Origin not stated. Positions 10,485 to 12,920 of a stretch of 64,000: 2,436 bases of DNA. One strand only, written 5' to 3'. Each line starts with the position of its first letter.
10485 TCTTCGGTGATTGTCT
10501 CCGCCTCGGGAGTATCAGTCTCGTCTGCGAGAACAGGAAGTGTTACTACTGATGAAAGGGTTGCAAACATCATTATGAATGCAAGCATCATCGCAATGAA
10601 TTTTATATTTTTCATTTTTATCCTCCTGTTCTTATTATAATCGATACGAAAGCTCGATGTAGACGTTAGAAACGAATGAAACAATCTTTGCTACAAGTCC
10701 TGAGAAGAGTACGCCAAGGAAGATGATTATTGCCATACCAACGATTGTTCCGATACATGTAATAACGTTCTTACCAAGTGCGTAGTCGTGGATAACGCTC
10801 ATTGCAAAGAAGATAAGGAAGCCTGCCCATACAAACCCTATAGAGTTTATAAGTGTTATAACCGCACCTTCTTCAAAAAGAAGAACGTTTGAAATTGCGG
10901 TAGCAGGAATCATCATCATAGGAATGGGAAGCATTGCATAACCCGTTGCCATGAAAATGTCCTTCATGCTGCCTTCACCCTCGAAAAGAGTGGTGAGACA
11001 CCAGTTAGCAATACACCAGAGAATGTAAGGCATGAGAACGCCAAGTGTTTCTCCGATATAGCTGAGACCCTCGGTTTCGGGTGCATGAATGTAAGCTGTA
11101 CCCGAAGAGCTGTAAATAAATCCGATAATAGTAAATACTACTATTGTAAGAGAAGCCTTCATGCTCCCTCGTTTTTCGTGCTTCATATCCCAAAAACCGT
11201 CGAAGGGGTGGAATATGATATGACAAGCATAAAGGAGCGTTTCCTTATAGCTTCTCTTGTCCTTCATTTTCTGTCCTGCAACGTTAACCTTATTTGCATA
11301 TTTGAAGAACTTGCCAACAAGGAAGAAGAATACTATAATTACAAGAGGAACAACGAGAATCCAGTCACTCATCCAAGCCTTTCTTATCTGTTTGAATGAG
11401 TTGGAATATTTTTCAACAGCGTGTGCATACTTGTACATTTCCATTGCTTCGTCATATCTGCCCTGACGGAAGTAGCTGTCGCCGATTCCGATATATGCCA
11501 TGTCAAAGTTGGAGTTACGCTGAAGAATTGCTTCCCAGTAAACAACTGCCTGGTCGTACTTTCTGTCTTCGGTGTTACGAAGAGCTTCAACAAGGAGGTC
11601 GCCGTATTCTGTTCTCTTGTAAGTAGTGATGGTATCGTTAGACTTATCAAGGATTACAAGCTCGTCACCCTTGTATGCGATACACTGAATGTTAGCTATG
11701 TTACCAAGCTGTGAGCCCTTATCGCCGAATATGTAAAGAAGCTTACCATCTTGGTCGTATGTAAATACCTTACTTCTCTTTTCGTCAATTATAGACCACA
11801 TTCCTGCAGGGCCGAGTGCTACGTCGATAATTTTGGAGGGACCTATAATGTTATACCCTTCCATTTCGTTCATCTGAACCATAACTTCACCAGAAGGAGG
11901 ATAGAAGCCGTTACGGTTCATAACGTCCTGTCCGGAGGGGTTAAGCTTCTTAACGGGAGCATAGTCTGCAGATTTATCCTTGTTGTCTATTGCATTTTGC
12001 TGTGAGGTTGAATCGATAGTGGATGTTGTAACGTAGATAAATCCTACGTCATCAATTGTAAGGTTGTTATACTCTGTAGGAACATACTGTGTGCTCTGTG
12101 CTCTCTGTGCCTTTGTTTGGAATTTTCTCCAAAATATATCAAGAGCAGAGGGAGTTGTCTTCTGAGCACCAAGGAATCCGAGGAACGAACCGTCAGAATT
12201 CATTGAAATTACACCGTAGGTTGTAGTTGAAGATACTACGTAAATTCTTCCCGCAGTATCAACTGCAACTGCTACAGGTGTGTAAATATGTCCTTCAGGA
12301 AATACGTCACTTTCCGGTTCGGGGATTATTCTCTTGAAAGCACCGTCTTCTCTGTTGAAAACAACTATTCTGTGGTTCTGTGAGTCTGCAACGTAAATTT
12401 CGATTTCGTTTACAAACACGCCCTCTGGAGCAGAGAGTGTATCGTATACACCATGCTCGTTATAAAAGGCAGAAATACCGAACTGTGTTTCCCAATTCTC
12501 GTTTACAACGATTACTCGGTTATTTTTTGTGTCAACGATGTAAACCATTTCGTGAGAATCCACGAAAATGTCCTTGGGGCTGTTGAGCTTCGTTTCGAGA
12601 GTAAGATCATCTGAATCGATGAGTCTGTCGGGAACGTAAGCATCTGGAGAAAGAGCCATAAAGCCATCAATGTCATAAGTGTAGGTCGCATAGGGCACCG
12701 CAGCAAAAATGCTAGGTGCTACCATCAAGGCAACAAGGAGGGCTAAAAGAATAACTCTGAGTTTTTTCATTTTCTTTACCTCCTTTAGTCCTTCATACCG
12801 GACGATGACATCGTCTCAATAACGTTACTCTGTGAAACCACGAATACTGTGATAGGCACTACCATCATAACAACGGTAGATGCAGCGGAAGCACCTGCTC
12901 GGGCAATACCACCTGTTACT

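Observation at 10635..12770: Fusion of an exported six-bladed NHL beta-propeller and TPR to a Yip1-like polytopic membrane domain, embedded between two permease pairs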

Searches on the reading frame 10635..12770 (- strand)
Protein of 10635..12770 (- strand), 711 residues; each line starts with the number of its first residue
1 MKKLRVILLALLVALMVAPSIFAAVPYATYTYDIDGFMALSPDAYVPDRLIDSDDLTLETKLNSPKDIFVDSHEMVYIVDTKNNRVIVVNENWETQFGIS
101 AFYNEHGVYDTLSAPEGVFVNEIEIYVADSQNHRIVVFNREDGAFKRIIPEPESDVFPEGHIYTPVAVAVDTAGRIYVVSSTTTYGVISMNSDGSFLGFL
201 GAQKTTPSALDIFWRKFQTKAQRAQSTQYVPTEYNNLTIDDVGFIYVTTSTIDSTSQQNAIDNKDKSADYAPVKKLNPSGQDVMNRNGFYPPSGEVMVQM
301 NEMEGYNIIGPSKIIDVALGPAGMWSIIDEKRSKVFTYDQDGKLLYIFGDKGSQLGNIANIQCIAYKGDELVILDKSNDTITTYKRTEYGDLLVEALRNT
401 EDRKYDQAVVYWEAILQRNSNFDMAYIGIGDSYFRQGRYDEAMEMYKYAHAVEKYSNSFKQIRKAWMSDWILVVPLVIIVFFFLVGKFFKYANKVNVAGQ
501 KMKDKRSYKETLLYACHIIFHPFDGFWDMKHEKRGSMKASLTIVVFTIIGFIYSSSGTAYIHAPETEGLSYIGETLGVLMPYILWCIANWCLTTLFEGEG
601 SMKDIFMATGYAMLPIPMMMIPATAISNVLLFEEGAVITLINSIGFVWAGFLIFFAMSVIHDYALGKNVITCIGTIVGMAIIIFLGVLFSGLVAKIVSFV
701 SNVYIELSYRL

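Call 5: search_protein_families(library=pfam, proteins=[window:10635-12770:-], max_evalue=0.01)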
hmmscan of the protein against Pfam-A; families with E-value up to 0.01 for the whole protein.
window:10635-12770:- (711 aa): 10 families
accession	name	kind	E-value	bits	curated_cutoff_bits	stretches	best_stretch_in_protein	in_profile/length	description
PF04893.22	Yip1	-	5.2e-14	52.9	28.6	1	518-685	3-170/173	Yip1 domain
PF01436.27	NHL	-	1e-08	35.2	20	1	115-138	4-28/28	NHL repeat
PF00515.34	TPR_1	-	1e-06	28.7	27.8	1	425-450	3-28/34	Tetratricopeptide repeat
PF06739.17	SBBP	-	1.2e-05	25.6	20.5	0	164-183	14-33/38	Beta-propeller repeat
PF13432.12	TPR_16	-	5.2e-05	24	32.7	1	403-449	11-57/65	Tetratricopeptide repeat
PF07719.23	TPR_2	-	6.7e-05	23.2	27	1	425-451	3-29/34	Tetratricopeptide repeat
PF14559.12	TPR_19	-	0.00035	21.3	25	1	401-446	3-48/68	Tetratricopeptide repeat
PF25021.1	TEN_NHL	-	0.00058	19.4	27.1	0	58-90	137-169/357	Teneurin NHL domain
PF13174.12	TPR_6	-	0.0068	17.4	26.3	0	425-447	2-24/33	Tetratricopeptide repeat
PF13414.12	TPR_11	-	0.0087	16.2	26.8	0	430-449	1-20/42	TPR repeat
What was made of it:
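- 11364..11609 (-): Two TPR motifs plus a capping helix, aa 388-469. Pfam TPR_1 and TPR_16 (call 5).
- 10638..11162 (-): Five-helix Yip1 membrane bundle, aa 537-711. Pfam Yip1 (call 5).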

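Call 6: search_protein_families(library=ncbifam, proteins=[window:10635-12770:-], max_evalue=0.01)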
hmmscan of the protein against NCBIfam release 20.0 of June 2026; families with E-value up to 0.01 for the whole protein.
window:10635-12770:- (711 aa): 1 family
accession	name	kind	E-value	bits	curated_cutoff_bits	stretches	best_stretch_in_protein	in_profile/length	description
NF035926.1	scyF_NHL_VPEP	equivalog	1.2e-10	41.1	350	1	117-207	203-290/376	scytonemin biosynthesis PEP-CTERM protein ScyF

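Call 8: find_homologous_proteins(query=window:10635-12770:-)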
Query window:10635-12770:- (711 aa): 3795 proteins with E <= 0.001 among 8000 candidates; the best 120 are listed.
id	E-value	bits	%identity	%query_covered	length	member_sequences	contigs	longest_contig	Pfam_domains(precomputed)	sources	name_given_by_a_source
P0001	0.0e+0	1577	97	100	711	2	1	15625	PF04893.23,PF00515.35,PF01436.28,PF06739.18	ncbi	-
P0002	0.0e+0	1458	89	98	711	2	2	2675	PF04893.23,PF00515.35,PF01436.28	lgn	-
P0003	0.0e+0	1452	88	98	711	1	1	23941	PF04893.23,PF00515.35,PF01436.28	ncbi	-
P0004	0.0e+0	1445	88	98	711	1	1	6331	PF04893.23,PF00515.35,PF01436.28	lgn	-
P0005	0.0e+0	1424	86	100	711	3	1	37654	PF04893.23,PF00515.35,PF01436.28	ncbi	-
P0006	0.0e+0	1421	86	100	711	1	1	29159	PF04893.23,PF00515.35,PF01436.28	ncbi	-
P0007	0.0e+0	1418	85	100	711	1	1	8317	PF04893.23,PF00515.35,PF01436.28,PF06739.18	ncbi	-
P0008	0.0e+0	1415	85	100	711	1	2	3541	PF04893.23,PF00515.35,PF01436.28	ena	-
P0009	0.0e+0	1390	84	100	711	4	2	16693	PF04893.23,PF01436.28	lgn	-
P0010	0.0e+0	1390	84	100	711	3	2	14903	PF04893.23,PF00515.35,PF01436.28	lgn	-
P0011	0.0e+0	1377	82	100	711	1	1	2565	PF04893.23,PF00515.35,PF01436.28,PF07719.24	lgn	-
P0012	0.0e+0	1367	82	100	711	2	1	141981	PF04893.23,PF01436.28,PF06739.18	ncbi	-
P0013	0.0e+0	1356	81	100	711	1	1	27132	PF04893.23,PF01436.28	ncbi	-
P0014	0.0e+0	1344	81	100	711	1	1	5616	PF04893.23,PF01436.28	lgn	-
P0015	0.0e+0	1228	75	100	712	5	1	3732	PF04893.23,PF00515.35,PF01436.28,PF06739.18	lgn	-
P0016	0.0e+0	1224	74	100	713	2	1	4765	PF04893.23,PF00515.35,PF01436.28,PF06739.18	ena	-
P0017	0.0e+0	1223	75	100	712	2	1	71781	PF04893.23,PF00515.35,PF01436.28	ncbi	-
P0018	0.0e+0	1222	74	100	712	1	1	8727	PF04893.23,PF00515.35,PF01436.28,PF06739.18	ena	-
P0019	0.0e+0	1218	74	100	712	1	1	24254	PF04893.23,PF00515.35,PF01436.28,PF06739.18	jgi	jgi:sugar lactone lactonase YvrE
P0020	0.0e+0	1215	73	100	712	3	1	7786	PF04893.23,PF00515.35,PF01436.28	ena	-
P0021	0.0e+0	1214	74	100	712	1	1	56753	PF04893.23,PF01436.28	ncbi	-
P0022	0.0e+0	1207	72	100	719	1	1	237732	PF04893.23,PF01436.28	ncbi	-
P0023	0.0e+0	1203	73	100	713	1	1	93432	PF04893.23,PF01436.28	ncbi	-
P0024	0.0e+0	1202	73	100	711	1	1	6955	PF04893.23,PF01436.28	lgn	-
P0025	0.0e+0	1198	73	100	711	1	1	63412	PF04893.23,PF01436.28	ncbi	-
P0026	0.0e+0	1196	72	100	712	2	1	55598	PF04893.23,PF00515.35,PF01436.28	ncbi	-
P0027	0.0e+0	1195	72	100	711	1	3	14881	PF04893.23,PF01436.28,PF06739.18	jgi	-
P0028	0.0e+0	1184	72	100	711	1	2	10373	PF04893.23,PF00515.35,PF01436.28,PF06739.18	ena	-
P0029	0.0e+0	1182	70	100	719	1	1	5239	PF04893.23,PF01436.28,PF06739.18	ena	-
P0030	0.0e+0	1074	66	100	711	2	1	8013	PF04893.23,PF01436.28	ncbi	-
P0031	5.8e-298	1008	60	100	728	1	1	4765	PF04893.23,PF01436.28,PF06739.18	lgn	-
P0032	7.8e-298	1008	60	100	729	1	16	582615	PF04893.23,PF01436.28,PF06739.18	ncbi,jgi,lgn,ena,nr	ncbi:MAG: hypothetical protein E7588_02380 [Ruminococcaceae bacterium]|nr:hypothetical protein [Osci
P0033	6.4e-296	1001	60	99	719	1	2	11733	PF04893.23,PF01436.28,PF06739.18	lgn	-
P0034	5.9e-295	998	60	99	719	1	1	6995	PF04893.23,PF01436.28,PF06739.18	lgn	-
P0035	1.0e-294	997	60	99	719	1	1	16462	PF04893.23,PF01436.28,PF06739.18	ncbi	-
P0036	2.4e-288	976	59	100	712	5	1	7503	PF04893.23,PF01436.28,PF06739.18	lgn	-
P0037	2.5e-288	976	59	100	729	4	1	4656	PF04893.23,PF01436.28,PF06739.18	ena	-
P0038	9.2e-288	974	58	100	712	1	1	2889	PF04893.23,PF01436.28,PF06739.18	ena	-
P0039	4.1e-282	956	58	100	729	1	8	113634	PF04893.23,PF01436.28,PF06739.18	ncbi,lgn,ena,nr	ncbi:MAG: YIP1 family protein [Clostridia bacterium]|nr:YIP1 family protein [Clostridia bacterium]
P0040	6.9e-282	955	58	97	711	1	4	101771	PF04893.23,PF01436.28,PF06739.18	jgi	-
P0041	1.0e-278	944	57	98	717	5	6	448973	PF04893.23,PF01436.28,PF06739.18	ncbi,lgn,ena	-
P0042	1.9e-274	930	57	100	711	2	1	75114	PF04893.23,PF01436.28,PF06739.18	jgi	-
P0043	1.3e-273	928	56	100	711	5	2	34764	PF04893.23,PF01436.28,PF06739.18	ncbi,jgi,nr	ncbi:MAG: hypothetical protein E7665_09095 [Ruminococcaceae bacterium]|nr:hypothetical protein [Osci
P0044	4.0e-273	926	56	100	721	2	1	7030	PF04893.23,PF01436.28,PF06739.18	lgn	-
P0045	4.8e-272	922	55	100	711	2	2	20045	PF04893.23,PF01436.28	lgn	-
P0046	1.3e-269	914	56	97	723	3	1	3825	PF04893.23,PF01436.28,PF06739.18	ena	-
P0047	2.6e-268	910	55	100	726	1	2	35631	PF04893.23,PF01436.28,PF06739.18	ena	-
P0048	5.7e-268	909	56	100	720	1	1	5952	PF04893.23,PF06739.18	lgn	-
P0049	7.3e-268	909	55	100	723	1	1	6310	PF04893.23,PF01436.28,PF06739.18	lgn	-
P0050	5.6e-267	906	55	100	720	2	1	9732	PF04893.23,PF13432.13,PF01436.28,PF06739.18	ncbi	-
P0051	9.6e-267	905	56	98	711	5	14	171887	PF04893.23,PF01436.28,PF06739.18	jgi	-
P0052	1.2e-266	905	55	100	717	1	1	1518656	PF04893.23,PF01436.28,PF06739.18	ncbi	ncbi:MAG: YIP1 family protein [Eubacteriales bacterium]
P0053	2.8e-265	900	55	100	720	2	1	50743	PF04893.23,PF01436.28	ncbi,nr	ncbi:MAG: YIP1 family protein [Clostridia bacterium]|nr:YIP1 family protein [Clostridia bacterium]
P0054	3.4e-265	900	55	100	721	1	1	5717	PF04893.23,PF01436.28,PF06739.18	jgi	-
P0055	5.9e-265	899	55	100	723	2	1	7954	PF04893.23,PF01436.28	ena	-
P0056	1.6e-264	897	54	98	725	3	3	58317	PF04893.23,PF01436.28,PF06739.18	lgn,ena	-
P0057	3.1e-264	897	55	98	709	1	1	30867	PF04893.23,PF01436.28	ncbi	-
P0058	3.6e-264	896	55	100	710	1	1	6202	PF04893.23,PF00515.35,PF13432.13,PF01436.28,PF07719.24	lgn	-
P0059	1.7e-263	894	54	100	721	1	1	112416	PF04893.23,PF01436.28,PF06739.18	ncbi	-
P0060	2.6e-263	893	54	98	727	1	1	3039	PF04893.23,PF01436.28,PF06739.18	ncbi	-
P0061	3.0e-263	893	56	100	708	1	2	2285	PF04893.23,PF13432.13,PF01436.28,PF07719.24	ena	-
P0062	3.1e-263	893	56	100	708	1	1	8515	PF04893.23,PF01436.28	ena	-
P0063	4.0e-263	893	56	100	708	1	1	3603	PF04893.23,PF01436.28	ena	-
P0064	4.3e-263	893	55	100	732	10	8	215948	PF04893.23,PF01436.28,PF06739.18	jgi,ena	-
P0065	6.7e-263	892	56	100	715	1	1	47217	PF04893.23,PF01436.28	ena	-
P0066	7.7e-263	892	56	100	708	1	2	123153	PF04893.23,PF01436.28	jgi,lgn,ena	-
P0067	7.7e-263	892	55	100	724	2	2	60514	PF04893.23,PF01436.28,PF06739.18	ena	-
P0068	7.8e-263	892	54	100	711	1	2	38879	PF04893.23,PF01436.28,PF06739.18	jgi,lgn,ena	-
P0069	8.3e-263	892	55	100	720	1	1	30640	PF04893.23,PF01436.28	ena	-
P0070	1.5e-262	891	53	98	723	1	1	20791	PF04893.23,PF01436.28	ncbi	-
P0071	3.9e-262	890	54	100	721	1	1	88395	PF04893.23,PF01436.28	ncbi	-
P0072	4.2e-262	890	54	100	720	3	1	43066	PF04893.23,PF01436.28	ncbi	-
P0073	4.6e-262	889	54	100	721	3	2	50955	PF04893.23,PF01436.28,PF06739.18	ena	-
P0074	4.9e-262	889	56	100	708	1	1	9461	PF04893.23,PF01436.28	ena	-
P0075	6.4e-262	889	55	100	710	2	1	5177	PF04893.23,PF01436.28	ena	-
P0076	1.2e-261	888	53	100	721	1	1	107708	PF04893.23,PF01436.28,PF06739.18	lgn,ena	-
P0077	1.4e-261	888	54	100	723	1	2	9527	PF04893.23,PF01436.28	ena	-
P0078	1.7e-261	887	55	100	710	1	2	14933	PF04893.23,PF13432.13,PF01436.28,PF07719.24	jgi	-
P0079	5.4e-261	886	53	96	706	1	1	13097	PF04893.23,PF01436.28,PF06739.18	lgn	-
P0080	6.5e-261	886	54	100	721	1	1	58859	PF04893.23,PF01436.28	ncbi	-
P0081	7.9e-261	885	55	100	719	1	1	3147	PF04893.23,PF01436.28,PF06739.18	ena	-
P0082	1.0e-260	885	54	100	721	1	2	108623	PF04893.23,PF01436.28,PF06739.18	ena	-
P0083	1.2e-260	885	54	100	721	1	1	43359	PF04893.23,PF01436.28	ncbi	-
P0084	3.6e-260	883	55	100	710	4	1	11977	PF04893.23,PF13432.13,PF01436.28,PF07719.24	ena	-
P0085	5.1e-260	883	55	100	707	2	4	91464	PF04893.23,PF01436.28,PF06739.18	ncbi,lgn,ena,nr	ncbi:MAG: YIP1 family protein [Clostridia bacterium]|nr:YIP1 family protein [Clostridia bacterium]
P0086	5.7e-260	882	54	100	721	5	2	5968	PF04893.23,PF01436.28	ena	-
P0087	8.8e-260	882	56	100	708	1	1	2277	PF04893.23,PF01436.28,PF06739.18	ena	-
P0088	1.0e-259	882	54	100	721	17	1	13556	PF04893.23,PF01436.28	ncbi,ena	-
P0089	1.1e-259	881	55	100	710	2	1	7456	PF04893.23,PF13432.13,PF01436.28,PF07719.24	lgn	-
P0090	1.1e-259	881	54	100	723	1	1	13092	PF04893.23,PF01436.28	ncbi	-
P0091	2.1e-259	881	53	100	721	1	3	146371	PF04893.23,PF01436.28,PF06739.18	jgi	-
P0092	2.4e-259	880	55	100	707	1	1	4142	PF04893.23,PF01436.28,PF06739.18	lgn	-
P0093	3.8e-259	880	53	100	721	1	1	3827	PF04893.23,PF01436.28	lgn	-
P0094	3.8e-259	880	54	100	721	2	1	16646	PF04893.23,PF01436.28,PF06739.18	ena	-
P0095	4.0e-259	880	55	100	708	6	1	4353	PF04893.23,PF01436.28,PF06739.18,PF08450.19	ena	-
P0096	4.1e-259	880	54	100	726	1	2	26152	PF04893.23,PF01436.28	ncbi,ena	-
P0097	5.1e-259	879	54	100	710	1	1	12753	PF04893.23,PF01436.28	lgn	-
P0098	5.4e-259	879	55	100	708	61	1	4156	PF04893.23,PF01436.28,PF06739.18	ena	-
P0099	6.3e-259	879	55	100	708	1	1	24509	PF04893.23,PF01436.28,PF06739.18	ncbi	-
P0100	8.2e-259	879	55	100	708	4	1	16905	PF04893.23,PF00515.35,PF13424.13,PF13432.13,PF01436.28,PF07719.24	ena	-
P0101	1.2e-258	878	53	100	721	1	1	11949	PF04893.23,PF01436.28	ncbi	-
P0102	2.2e-258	877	54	100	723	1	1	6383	PF04893.23,PF01436.28,PF06739.18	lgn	-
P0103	2.8e-258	877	56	97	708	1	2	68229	PF04893.23,PF01436.28,PF06739.18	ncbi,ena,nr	ncbi:MAG: YIP1 family protein [Clostridia bacterium]|nr:YIP1 family protein [Clostridia bacterium]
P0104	2.8e-258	877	56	97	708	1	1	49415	PF04893.23,PF01436.28,PF06739.18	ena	-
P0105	2.9e-258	877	55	100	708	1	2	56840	PF04893.23,PF01436.28,PF06739.18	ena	-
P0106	4.6e-258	876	56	100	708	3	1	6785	PF04893.23,PF01436.28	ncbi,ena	-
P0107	4.7e-258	876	54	100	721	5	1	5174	PF04893.23,PF01436.28,PF06739.18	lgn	-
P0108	5.3e-258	876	54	100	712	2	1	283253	PF04893.23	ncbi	-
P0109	5.6e-258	876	54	100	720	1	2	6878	PF04893.23,PF01436.28,PF06739.18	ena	-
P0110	6.1e-258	876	53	100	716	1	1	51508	PF04893.23,PF17170.11,PF13432.13,PF01436.28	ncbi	-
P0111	6.8e-258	876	54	100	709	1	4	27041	PF04893.23,PF01436.28,PF06739.18,PF08450.19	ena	-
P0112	7.0e-258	876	55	100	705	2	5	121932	PF04893.23,PF01436.28,PF06739.18,PF08450.19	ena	-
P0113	8.0e-258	875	55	100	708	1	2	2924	PF04893.23,PF01436.28,PF06739.18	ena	-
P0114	1.1e-257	875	55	100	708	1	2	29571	PF04893.23,PF01436.28,PF08450.19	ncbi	-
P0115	1.1e-257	875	55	100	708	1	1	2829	PF04893.23,PF01436.28,PF06739.18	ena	-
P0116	1.2e-257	875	53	100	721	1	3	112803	PF04893.23,PF01436.28,PF06739.18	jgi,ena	-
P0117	2.6e-257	874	54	100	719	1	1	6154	PF04893.23,PF01436.28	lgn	-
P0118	2.6e-257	874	54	100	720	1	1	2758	PF04893.23,PF01436.28,PF06739.18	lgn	-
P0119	3.0e-257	873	53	100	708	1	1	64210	PF04893.23,PF01436.28,PF06739.18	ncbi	-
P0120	5.4e-257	873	54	100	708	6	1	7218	PF04893.23,PF01436.28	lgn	-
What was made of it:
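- One source names a homologue 'sugar lactone lactonase YvrE' (call 8).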

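Call 10: find_related_loci(query=window:10635-12770:-, collection=genome_contigs, flank=10000)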
Query window:10635-12770:- (711 aa) in genome_contigs; peptide patterns used: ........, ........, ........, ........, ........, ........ (x = any residue, [..] = any of these).
57 stretches matched a pattern; 25 encode a relative of the query (tblastn E <= 1e-3); 25 distinct loci.
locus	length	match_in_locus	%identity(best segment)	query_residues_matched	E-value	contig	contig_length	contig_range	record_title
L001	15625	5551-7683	97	1-711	0e+0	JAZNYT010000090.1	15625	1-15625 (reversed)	MAG: Eubacteriales bacterium isolate T1900044774_TS20190240.MAGScoT_cleanbin_000023 SGB_2468_k141_791247, whole genome s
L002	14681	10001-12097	88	13-711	0e+0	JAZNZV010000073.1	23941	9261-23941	MAG: Eubacteriales bacterium isolate T1900044765_TS20190231.MAGScoT_cleanbin_000043 SGB_2410_k141_71830, whole genome sh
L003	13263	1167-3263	88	13-711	0e+0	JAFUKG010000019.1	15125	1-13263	MAG: Clostridia bacterium isolate RGIG4571 Roe_deer_Rectum-2__c257200, whole genome shotgun sequence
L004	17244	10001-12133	86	1-711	0e+0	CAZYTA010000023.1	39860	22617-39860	MAG TPA_asm: uncultured Oscillospiraceae bacterium isolate SRP315200_co1_260 genome assembly, contig: NODE_1190_length_3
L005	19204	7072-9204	86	1-711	0e+0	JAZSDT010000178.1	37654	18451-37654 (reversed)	MAG: Eubacteriales bacterium isolate T1900044595_TS20190061.MAGScoT_cleanbin_000049 SGB_661_k141_1055168, whole genome s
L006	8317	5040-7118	86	19-711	0e+0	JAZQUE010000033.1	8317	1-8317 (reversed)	MAG: Eubacteriales bacterium isolate T1900045181_TC20190177.MAGScoT_cleanbin_000067 SGB_5244_k141_1765782, whole genome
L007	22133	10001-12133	81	1-711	0e+0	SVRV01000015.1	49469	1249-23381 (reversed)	MAG: Oscillospiraceae bacterium isolate SIG652 NODE_16174_length_49469_cov_4.136111, whole genome shotgun sequence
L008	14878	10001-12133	83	1-711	0e+0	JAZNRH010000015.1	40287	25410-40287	MAG: Eubacteriales bacterium isolate T1900044818_TS20190284.MAGScoT_cleanbin_000028 SGB_2828_k141_2579477, whole genome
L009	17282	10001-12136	74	1-711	0e+0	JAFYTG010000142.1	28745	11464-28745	MAG: Clostridia bacterium isolate RGIG7401 Water_buffalos_Cecum.Co__c3069502, whole genome shotgun sequence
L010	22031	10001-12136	74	1-711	0e+0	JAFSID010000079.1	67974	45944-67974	MAG: Clostridia bacterium isolate RGIG3164 Goat_Rectum.Co__c2195273, whole genome shotgun sequence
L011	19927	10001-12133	73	1-711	0e+0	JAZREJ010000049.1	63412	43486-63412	MAG: Eubacteriales bacterium isolate T1900045500_YK20190194.MAGScoT_cleanbin_000040 SGB_7490_k141_2640903, whole genome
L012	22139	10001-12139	77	1-711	0e+0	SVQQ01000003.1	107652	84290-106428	MAG: Oscillospiraceae bacterium isolate SIG621 NODE_1061_length_107652_cov_2.130751, whole genome shotgun sequence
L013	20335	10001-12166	56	2-711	0e+0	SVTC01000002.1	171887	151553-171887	MAG: Oscillospiraceae bacterium isolate SIG685 NODE_1553_length_171887_cov_5.012331, whole genome shotgun sequence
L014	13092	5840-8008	54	1-711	0e+0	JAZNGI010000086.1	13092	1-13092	MAG: Eubacteriales bacterium isolate T1900044706_TS20190172.MAGScoT_cleanbin_000003 SGB_1812_k141_692847, whole genome s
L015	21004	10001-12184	47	1-711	0e+0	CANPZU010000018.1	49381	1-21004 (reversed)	MAG: uncultured Clostridia bacterium isolate Lapin-001__bin44 genome assembly, contig: Lapin-001__NODE_962_length_49381_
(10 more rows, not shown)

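Call 13: search_solved_structures(query=window:10635-12770:-, max_evalue=0.01)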
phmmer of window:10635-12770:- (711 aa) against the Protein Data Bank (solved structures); distinct sequences matched with E-value up to 0.01: 66 (the best 60 are shown).
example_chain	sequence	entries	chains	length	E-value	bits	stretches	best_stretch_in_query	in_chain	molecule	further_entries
3wwa_A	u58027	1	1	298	1e-18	70.1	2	60-179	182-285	Pizza7H protein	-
9qhb_A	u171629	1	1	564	2.9e-17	65.3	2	404-460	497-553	Engineered tetratricopeptide repeat protein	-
6qsd_A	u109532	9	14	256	2.3e-16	62.4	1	60-178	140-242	Pizza6S | Pizza6-S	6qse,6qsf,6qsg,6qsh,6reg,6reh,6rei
6f0t_A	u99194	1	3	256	2.8e-16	62.1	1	60-179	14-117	Pizza6-SFW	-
3ww9_A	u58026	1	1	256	3.4e-16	61.8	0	60-136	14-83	pizza6 protein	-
6rej_A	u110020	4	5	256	5.2e-16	61.2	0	60-136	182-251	Pizza6-SH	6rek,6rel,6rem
6ren_A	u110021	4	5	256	1.3e-15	59.9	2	60-179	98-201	3fPizza6-SH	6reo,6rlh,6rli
8bu0_A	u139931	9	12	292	2e-15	59.3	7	404-451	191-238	Consensus tetratricopeptide repeat protein | Crystal structure of an 8-repeat consensus TPR superhelix with Zinc. | Monomer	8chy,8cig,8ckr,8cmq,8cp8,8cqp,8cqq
7zpw_A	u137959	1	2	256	9.7e-15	57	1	60-178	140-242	Pizza6-TSK-TSH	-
7zpz_A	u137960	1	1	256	1e-14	56.9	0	60-136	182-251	Pizza6-TSR-TSH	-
6f0s_A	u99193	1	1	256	2.7e-14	55.6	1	60-178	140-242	Pizza6-SYW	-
7zcj_A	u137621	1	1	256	2.8e-14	55.5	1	60-178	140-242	Pizza6-TNH-TSH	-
8j72_A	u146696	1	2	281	3.2e-14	55.3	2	59-205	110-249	E3 ubiquitin-protein ligase TRIM71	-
7zph_A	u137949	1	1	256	6.7e-14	54.2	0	60-136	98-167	Pizza6-TNK-RSH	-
7zqg_A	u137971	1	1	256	7.1e-14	54.1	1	60-178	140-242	Pizza6-KSH-TSH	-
1rwi_B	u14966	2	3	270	2.5e-09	39.1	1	61-186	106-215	Serine/threonine-protein kinase pknD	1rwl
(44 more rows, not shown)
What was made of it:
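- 11364..11609 (-): PDB consensus-TPR hits (call 13).
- On NHL-repeat six-bladed beta-propeller: PDB phmmer hits span aa 60-205 (call 13).
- On TPR: Consensus-TPR PDB hits down to E 2.9e-17 (call 13).
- Checked: phmmer against PDB hits Pizza6, TRIM71, Brat and PknD NHL domains, down to E 1e-18 (call 13).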
